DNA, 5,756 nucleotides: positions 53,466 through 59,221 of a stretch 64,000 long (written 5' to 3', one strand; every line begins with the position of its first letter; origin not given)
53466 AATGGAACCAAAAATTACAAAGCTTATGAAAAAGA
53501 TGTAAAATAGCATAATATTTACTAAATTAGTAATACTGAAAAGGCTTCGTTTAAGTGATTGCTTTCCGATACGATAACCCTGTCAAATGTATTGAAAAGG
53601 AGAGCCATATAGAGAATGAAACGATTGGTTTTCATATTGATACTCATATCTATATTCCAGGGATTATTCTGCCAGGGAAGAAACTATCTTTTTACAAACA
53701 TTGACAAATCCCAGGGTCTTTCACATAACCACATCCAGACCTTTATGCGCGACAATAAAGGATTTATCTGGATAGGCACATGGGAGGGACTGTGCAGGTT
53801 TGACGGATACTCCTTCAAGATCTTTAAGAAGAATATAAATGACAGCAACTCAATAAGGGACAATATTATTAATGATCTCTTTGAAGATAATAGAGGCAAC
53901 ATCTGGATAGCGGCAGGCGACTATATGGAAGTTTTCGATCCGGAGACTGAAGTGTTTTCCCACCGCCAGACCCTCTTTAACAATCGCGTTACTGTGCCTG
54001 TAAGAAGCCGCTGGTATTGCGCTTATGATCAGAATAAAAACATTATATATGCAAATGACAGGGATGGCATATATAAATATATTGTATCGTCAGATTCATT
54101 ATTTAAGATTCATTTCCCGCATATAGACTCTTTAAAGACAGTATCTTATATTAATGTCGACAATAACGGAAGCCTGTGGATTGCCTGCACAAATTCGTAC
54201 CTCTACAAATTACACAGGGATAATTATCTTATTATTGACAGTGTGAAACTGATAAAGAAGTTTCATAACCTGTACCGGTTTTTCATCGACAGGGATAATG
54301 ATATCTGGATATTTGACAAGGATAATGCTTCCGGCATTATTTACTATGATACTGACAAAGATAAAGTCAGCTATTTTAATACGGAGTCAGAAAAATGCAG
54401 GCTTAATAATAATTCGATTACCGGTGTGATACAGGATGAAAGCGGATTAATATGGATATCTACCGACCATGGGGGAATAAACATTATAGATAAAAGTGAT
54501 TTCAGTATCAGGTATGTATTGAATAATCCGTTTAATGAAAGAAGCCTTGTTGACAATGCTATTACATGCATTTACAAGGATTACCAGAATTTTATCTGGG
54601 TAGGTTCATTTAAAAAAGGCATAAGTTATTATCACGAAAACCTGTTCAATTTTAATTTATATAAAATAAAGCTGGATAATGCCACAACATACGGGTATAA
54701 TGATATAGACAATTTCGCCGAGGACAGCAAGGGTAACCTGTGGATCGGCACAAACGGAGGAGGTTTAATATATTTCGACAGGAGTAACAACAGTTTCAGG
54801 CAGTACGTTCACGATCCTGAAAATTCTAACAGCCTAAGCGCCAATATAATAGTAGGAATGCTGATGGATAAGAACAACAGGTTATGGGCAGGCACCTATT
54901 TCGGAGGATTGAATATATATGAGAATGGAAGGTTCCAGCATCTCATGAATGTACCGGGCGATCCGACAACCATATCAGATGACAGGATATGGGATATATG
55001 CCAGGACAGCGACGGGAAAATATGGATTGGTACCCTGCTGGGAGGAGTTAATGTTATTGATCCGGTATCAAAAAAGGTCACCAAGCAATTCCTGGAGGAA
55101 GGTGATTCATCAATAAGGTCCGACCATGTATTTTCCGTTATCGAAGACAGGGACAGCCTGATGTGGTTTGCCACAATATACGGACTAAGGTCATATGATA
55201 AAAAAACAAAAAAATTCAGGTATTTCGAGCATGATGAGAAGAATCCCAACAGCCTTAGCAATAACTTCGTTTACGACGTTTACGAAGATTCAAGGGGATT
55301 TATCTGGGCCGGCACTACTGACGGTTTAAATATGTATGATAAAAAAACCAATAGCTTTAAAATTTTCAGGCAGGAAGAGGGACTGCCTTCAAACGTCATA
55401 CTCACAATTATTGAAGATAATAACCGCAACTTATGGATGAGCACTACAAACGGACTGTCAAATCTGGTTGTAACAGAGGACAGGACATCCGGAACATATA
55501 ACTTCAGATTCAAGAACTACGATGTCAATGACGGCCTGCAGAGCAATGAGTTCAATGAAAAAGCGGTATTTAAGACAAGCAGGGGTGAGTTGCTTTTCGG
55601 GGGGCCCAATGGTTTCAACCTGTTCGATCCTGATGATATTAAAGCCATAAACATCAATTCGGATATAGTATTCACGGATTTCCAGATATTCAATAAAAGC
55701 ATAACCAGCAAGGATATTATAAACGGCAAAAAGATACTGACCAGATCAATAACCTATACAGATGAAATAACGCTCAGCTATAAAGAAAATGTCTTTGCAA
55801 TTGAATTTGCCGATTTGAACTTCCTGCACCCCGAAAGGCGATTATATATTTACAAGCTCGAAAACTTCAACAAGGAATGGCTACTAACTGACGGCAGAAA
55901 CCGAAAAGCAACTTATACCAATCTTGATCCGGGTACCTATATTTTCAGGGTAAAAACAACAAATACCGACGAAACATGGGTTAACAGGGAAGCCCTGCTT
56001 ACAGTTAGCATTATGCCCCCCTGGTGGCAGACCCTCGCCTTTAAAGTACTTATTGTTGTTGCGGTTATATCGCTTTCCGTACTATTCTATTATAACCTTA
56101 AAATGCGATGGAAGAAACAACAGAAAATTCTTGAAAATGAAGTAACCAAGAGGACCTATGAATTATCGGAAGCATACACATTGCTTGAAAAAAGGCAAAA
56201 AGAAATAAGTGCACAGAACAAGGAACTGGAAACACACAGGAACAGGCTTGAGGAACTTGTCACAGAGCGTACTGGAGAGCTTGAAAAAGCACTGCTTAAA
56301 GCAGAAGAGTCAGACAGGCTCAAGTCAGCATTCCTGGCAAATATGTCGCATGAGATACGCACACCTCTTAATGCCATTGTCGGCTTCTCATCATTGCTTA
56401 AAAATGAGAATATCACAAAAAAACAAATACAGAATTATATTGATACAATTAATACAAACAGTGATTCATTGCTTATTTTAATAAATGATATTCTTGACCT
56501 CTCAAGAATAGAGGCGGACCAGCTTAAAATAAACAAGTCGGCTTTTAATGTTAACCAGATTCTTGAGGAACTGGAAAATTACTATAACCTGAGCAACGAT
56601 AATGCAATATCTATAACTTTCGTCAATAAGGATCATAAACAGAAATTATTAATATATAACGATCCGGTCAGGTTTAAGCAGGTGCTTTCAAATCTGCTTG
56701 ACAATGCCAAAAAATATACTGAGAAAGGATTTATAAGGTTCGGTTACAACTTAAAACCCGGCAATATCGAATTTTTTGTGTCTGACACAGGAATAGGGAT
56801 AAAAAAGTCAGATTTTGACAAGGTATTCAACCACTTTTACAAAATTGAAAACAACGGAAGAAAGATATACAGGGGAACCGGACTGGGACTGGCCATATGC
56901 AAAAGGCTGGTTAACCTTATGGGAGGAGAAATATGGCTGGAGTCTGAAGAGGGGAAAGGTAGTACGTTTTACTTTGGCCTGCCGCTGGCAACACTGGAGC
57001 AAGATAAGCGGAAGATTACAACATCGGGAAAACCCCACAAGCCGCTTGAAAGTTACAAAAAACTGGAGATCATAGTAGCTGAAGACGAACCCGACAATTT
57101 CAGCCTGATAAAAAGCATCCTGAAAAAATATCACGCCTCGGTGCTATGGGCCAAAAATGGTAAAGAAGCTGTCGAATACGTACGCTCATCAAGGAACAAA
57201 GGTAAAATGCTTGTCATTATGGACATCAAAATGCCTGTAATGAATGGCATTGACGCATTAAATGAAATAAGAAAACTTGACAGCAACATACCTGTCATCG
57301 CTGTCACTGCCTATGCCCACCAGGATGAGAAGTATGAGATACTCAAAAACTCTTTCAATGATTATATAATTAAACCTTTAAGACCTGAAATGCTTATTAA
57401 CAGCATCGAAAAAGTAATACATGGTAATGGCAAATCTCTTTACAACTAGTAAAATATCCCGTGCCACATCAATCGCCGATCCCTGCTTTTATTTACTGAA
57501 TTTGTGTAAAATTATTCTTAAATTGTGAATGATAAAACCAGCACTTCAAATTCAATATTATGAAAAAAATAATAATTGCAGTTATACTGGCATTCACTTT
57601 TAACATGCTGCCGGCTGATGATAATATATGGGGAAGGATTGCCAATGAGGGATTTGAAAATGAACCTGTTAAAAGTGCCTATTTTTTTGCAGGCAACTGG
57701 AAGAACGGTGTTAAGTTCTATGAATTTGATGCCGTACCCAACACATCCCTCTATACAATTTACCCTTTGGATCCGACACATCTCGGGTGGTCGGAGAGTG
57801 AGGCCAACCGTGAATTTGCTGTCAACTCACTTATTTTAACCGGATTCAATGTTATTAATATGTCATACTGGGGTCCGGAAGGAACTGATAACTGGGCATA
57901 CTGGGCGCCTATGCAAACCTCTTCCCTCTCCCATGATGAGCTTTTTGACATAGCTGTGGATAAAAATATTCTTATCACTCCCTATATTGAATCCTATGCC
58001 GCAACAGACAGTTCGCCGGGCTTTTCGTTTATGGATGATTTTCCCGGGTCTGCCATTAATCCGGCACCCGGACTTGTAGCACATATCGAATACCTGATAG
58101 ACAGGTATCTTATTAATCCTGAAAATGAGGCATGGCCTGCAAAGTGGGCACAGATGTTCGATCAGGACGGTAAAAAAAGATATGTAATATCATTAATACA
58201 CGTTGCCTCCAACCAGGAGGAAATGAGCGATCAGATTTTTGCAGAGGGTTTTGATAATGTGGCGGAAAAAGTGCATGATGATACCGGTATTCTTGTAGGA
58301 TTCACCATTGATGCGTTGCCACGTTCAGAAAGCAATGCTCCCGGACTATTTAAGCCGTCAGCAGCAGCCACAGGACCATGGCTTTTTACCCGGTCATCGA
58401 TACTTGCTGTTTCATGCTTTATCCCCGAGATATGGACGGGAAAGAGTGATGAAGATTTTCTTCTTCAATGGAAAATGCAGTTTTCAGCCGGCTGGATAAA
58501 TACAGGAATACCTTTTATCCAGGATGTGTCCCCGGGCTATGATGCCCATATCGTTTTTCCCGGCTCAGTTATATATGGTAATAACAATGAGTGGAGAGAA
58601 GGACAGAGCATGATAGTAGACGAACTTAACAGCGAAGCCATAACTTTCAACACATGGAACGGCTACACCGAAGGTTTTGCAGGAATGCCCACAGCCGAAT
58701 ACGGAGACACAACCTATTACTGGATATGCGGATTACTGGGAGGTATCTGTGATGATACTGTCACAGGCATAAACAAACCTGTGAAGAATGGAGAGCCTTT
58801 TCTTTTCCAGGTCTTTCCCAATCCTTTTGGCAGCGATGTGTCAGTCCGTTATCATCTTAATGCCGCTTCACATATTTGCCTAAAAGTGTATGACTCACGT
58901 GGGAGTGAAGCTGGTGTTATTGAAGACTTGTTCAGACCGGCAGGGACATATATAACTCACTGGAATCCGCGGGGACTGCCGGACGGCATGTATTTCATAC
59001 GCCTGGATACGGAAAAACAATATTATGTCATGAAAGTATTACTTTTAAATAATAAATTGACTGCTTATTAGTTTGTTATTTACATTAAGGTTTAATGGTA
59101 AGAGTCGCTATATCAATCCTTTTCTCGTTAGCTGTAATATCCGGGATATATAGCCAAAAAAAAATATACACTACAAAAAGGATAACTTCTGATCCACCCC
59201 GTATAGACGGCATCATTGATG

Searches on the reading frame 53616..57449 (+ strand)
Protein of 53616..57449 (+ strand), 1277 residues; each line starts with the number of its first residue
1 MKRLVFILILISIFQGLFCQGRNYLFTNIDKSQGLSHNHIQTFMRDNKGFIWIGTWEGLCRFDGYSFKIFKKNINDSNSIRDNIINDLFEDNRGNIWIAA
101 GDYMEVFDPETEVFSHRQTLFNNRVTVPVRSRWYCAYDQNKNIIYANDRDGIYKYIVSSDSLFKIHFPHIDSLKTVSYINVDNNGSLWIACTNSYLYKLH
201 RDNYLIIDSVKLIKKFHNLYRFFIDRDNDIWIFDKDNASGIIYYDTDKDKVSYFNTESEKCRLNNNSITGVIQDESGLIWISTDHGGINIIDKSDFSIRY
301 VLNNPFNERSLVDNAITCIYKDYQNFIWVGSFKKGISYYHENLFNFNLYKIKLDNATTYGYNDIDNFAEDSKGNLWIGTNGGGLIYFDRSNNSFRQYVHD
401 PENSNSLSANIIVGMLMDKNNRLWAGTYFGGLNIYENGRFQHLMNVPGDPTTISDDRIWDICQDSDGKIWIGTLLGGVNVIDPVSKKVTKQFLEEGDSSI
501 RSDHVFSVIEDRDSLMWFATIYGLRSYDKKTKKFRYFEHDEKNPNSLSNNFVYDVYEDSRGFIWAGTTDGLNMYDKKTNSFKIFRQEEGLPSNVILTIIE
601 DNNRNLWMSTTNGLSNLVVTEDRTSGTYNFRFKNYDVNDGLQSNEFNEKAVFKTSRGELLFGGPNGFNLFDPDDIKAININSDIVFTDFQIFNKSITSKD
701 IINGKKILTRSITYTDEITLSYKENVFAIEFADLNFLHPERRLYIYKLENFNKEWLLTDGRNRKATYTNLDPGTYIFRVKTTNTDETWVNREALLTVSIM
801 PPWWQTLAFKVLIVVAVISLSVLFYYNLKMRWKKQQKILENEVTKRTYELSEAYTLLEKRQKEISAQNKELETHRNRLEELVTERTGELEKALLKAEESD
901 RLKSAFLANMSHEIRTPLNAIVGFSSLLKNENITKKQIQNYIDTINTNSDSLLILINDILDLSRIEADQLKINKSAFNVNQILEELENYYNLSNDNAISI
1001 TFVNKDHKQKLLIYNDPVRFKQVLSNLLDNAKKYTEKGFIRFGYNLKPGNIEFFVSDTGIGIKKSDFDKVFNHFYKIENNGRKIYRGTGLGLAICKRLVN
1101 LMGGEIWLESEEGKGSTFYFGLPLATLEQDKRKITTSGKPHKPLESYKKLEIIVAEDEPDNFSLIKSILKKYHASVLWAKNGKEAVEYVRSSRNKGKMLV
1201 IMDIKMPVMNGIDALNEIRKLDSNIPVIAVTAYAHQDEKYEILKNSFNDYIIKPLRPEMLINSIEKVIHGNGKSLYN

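Call 49: search_protein_families(library=pfam, proteins=[window:53616-57449:+], max_evalue=0.01)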
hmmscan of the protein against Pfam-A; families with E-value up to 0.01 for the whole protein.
window:53616-57449:+ (1277 aa): 9 families
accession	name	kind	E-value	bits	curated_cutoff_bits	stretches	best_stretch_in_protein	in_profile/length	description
PF07494.17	Reg_prop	-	1.2e-50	163.4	20.4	6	453-473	2-22/24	Two component regulator propeller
PF02518.31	HATPase_c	-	2e-27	96.3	26.4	1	1015-1125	1-110/111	Histidine kinase-, DNA gyrase B-, and HSP90-like ATPase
PF00072.30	Response_reg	-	3.9e-24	85.4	30.2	1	1152-1264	1-110/111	Response regulator receiver domain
PF00512.31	HisKA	-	3.4e-20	72.3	26.9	1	903-967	2-65/66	His Kinase A (phospho-acceptor) domain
PF07495.19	Y_Y_Y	-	3.4e-16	59.3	26.6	1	736-799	2-64/65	Y_Y_Y domain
PF23748.1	Beta-prop_LRRK2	-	1e-05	25.1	26.9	0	371-398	283-310/359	LRRK2 beta propeller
PF17045.10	CEP63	-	2.9e-05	24.4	33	1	828-906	22-97/263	Centrosomal protein of 63 kDa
PF06785.16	UPF0242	-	0.00024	21.7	33.5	1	800-933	27-164/194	Uncharacterised protein family (UPF0242) N-terminus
PF08450.18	SGL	-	0.00029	20.9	26.3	0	373-474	4-104/246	SMP-30/Gluconolactonase/LRE-like region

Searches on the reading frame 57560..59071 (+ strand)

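Call 49: search_protein_families(library=pfam, proteins=[window:57560-59071:+], max_evalue=0.01)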
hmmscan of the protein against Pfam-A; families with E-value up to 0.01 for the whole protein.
window:57560-59071:+ (503 aa): 1 family
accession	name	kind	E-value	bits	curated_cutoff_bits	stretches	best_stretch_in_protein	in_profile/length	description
PF18962.6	Por_Secre_tail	-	1.2e-05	26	27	1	418-493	1-73/75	Secretion system C-terminal sorting domain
